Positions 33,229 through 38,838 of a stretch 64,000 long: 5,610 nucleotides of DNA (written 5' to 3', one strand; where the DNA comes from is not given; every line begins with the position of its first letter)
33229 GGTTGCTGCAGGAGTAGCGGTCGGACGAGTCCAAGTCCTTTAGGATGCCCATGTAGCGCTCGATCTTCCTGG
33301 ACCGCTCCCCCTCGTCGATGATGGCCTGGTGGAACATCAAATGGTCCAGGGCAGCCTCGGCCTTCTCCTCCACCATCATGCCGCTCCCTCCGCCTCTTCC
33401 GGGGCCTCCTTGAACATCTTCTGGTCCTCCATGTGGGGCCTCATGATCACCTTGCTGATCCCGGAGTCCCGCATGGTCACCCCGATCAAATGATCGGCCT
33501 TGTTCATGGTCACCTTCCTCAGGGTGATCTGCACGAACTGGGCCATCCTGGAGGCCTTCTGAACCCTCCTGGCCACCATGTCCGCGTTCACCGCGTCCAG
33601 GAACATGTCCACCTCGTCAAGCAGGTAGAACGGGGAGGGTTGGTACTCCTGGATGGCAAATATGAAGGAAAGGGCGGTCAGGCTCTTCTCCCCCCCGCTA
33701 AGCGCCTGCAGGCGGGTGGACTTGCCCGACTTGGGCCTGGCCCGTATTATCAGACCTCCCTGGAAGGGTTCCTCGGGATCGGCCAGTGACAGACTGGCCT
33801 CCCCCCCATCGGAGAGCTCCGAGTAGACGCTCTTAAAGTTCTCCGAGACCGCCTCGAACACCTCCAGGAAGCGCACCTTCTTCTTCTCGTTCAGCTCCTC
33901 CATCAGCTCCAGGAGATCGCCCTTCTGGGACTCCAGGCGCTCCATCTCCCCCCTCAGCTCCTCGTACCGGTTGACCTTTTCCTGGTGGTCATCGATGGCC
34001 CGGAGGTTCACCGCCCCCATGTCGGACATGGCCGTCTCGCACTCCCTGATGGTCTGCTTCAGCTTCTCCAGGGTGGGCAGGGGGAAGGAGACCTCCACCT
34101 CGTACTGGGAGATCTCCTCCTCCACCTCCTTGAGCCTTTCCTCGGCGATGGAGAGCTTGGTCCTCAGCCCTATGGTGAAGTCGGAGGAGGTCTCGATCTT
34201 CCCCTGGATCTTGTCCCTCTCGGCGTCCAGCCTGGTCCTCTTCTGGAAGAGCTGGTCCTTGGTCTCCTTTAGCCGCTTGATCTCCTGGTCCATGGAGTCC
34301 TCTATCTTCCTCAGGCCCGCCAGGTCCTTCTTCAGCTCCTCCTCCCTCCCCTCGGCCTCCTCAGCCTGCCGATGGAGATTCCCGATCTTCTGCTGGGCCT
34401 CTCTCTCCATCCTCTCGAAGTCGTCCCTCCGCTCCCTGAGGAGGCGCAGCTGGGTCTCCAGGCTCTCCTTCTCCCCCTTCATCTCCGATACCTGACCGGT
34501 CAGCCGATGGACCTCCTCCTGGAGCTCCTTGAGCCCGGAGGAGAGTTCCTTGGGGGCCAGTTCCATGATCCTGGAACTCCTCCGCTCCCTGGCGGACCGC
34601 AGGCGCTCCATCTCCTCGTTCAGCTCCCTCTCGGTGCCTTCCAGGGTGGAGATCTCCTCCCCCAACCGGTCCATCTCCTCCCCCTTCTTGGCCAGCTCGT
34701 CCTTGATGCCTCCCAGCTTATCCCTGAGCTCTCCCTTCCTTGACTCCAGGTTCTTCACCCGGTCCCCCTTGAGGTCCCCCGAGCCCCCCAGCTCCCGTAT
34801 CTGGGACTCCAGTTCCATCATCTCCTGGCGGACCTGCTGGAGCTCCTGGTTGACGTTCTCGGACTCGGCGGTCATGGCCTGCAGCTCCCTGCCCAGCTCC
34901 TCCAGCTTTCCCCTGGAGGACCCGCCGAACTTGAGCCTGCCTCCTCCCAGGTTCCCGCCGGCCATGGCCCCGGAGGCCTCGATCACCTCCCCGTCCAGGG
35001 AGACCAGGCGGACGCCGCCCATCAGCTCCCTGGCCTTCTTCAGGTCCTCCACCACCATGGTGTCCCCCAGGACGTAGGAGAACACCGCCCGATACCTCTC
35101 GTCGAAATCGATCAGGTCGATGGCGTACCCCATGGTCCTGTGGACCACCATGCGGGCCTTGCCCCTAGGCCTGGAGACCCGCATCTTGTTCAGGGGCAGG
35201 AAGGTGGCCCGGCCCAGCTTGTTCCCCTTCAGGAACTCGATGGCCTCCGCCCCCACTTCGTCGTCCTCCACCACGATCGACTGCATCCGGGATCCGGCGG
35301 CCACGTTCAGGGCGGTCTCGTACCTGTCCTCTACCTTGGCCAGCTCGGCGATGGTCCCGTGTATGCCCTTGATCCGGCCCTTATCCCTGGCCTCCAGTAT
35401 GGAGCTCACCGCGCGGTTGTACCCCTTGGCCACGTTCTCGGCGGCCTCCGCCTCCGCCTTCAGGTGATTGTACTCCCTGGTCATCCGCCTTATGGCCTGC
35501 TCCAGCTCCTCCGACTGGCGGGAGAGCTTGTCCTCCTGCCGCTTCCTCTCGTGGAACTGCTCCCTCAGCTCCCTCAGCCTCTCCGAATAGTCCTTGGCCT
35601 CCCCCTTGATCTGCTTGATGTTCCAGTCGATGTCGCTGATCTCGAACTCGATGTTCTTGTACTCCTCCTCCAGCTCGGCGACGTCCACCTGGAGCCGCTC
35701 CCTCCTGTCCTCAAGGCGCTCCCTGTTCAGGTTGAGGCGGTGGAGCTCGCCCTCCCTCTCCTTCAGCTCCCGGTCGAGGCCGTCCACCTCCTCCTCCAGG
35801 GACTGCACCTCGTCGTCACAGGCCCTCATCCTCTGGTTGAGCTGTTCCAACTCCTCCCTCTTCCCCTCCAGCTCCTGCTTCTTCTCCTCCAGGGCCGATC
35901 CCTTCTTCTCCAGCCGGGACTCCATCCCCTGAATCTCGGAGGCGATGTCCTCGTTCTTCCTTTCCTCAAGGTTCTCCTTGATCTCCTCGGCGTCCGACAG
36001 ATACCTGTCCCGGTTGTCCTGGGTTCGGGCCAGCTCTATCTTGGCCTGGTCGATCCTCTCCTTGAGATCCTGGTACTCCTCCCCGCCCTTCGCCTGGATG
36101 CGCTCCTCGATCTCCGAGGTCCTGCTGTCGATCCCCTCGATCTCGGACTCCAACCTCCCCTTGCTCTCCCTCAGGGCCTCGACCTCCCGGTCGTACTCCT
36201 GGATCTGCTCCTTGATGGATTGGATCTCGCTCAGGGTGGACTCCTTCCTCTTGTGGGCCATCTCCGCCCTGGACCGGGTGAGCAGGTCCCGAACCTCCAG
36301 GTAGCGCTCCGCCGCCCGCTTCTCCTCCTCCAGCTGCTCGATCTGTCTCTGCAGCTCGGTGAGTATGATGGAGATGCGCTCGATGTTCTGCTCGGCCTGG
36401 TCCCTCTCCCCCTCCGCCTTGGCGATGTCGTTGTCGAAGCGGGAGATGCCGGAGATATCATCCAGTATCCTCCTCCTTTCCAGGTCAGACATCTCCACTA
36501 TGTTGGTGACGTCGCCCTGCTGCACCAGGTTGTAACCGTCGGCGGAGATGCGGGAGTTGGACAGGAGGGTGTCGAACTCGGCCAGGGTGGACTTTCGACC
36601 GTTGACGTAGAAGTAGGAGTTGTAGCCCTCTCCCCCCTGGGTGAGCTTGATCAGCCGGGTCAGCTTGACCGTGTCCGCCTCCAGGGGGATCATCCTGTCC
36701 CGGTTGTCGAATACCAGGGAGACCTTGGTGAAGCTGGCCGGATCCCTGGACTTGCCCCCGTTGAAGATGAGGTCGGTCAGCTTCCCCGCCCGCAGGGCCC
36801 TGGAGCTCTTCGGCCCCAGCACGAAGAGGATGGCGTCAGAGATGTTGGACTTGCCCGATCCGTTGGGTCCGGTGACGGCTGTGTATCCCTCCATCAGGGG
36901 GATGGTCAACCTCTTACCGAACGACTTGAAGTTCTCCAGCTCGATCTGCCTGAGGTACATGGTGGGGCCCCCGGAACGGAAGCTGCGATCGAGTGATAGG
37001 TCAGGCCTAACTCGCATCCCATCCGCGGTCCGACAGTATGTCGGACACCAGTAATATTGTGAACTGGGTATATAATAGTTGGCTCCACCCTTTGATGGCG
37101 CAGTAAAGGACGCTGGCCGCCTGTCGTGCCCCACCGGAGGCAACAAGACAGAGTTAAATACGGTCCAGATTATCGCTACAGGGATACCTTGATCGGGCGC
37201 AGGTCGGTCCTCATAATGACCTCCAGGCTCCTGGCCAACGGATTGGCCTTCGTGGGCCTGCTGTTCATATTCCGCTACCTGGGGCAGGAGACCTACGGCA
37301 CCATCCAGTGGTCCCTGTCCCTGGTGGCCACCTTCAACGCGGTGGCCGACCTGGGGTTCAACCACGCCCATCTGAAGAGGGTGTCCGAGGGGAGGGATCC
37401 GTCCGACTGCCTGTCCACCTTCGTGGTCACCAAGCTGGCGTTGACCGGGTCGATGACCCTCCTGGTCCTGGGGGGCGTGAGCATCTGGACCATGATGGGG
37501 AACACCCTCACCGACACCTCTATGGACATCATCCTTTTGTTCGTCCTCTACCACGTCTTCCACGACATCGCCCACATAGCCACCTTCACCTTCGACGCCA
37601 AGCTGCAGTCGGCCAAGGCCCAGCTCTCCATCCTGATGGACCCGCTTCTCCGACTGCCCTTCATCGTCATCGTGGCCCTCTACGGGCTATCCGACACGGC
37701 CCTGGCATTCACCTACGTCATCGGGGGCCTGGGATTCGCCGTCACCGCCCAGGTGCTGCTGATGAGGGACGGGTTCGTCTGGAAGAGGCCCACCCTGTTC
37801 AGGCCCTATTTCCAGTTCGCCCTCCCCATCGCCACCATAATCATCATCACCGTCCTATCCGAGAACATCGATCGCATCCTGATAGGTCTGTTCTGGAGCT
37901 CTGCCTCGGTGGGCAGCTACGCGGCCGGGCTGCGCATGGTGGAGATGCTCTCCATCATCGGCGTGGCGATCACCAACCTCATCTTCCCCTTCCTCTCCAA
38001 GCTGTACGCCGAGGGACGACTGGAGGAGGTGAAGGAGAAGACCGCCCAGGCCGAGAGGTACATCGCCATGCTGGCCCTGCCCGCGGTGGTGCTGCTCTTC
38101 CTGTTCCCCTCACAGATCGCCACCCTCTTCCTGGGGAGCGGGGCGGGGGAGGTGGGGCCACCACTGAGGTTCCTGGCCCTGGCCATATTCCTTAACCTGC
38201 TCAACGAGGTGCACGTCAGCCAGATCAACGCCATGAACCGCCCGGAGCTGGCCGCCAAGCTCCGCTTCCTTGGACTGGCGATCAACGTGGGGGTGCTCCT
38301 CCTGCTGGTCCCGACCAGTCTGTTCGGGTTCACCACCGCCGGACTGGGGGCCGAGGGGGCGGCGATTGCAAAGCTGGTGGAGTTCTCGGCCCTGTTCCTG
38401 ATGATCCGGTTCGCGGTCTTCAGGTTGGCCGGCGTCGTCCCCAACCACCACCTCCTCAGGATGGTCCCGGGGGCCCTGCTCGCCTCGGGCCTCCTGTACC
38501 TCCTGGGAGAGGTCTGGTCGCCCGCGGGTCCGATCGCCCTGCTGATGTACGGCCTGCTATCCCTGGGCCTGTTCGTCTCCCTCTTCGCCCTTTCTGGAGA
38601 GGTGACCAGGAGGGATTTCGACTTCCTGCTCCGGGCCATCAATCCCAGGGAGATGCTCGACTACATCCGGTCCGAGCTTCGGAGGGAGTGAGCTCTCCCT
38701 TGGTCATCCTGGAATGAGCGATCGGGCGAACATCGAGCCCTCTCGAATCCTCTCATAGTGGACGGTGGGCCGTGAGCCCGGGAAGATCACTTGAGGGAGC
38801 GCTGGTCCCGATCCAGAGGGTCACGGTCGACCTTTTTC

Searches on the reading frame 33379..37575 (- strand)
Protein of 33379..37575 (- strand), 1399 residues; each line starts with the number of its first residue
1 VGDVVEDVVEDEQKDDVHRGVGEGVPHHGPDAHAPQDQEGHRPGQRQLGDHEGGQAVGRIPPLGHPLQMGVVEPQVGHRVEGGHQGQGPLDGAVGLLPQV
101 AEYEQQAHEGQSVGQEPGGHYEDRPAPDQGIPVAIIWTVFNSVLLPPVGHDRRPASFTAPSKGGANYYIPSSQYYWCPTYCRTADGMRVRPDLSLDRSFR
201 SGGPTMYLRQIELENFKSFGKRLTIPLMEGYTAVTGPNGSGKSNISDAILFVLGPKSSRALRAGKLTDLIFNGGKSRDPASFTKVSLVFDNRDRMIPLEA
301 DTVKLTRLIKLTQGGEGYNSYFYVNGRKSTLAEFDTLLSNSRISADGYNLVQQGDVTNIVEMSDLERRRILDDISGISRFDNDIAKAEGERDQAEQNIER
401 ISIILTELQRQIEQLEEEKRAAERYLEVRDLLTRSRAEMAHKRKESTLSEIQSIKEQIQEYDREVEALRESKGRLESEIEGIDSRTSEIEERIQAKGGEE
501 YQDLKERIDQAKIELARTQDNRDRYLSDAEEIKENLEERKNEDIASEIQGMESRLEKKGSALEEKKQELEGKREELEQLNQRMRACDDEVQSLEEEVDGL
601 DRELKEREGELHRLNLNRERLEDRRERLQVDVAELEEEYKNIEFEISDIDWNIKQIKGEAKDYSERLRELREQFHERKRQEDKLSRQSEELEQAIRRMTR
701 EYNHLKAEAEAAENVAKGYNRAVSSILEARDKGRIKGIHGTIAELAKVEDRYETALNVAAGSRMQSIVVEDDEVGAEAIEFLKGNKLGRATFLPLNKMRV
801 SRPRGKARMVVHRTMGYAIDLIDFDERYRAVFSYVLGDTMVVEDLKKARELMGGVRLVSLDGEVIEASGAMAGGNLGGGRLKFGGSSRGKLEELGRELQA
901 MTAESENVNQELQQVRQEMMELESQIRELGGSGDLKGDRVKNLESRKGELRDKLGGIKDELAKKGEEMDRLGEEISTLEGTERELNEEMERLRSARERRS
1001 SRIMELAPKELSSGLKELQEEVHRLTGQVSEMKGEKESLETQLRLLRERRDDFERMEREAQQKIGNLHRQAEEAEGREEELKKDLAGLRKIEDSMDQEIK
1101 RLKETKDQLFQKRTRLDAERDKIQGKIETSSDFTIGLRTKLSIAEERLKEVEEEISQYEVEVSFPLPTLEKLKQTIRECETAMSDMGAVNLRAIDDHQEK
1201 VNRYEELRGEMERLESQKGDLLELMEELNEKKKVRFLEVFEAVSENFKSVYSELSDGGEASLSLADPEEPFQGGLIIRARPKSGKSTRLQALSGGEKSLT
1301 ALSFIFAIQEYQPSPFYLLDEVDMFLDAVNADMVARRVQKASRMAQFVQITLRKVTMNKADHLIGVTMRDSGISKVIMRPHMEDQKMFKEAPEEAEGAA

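Call 66: search_protein_families(library=pfam, proteins=[window:33379-37575:-], max_evalue=0.00001)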
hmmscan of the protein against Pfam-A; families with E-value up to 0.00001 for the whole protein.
window:33379-37575:- (1399 aa): 5 families
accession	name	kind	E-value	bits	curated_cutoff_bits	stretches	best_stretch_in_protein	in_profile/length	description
PF02463.25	SMC_N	-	1.2e-64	218.2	40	1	207-1374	1-219/220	RecF/RecN/SMC N terminal domain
PF06470.18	SMC_hinge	-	3.3e-36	124.7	22.5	1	736-851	2-115/116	SMC proteins Flexible Hinge Domain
PF13476.12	AAA_23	-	5.1e-17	63.6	27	1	210-466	1-201/201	AAA domain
PF13175.12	AAA_15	-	4.5e-13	50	32.1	1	206-535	1-299/374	AAA ATPase domain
PF13555.12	AAA_29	-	3.6e-09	36.7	27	1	208-258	1-51/61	P-loop containing region of AAA domain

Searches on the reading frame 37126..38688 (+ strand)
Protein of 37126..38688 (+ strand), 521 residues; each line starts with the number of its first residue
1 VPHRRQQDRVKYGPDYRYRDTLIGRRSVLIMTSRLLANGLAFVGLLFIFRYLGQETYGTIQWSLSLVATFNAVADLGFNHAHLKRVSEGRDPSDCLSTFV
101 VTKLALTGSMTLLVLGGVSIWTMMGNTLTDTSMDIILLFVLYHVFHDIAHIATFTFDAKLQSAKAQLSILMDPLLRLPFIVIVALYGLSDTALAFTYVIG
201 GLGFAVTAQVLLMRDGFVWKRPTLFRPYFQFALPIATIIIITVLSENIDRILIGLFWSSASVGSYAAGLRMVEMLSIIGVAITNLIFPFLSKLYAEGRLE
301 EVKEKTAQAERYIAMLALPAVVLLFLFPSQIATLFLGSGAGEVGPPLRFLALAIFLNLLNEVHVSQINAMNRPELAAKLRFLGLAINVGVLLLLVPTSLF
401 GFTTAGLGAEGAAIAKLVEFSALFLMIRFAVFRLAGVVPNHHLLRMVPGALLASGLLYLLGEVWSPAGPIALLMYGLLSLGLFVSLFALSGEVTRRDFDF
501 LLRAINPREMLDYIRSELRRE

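Call 12: search_protein_families(library=pfam, proteins=[window:37126-38688:+], max_evalue=0.01)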
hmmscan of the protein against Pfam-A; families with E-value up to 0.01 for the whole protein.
window:37126-38688:+ (521 aa): 4 families
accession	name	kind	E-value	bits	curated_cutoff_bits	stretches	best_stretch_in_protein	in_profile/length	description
PF01943.22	Polysacc_synt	-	1.2e-18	67.9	28.2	1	27-293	5-273/274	Polysaccharide biosynthesis protein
PF13440.11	Polysacc_synt_3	-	1.9e-18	67.2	23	1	50-338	4-286/293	Polysaccharide biosynthesis protein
PF01554.23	MatE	-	2.8e-08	34.1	24.9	1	234-389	1-157/161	MatE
PF03023.19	MurJ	-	1.9e-06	27.2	27.4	1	175-468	137-441/451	Lipid II flippase MurJ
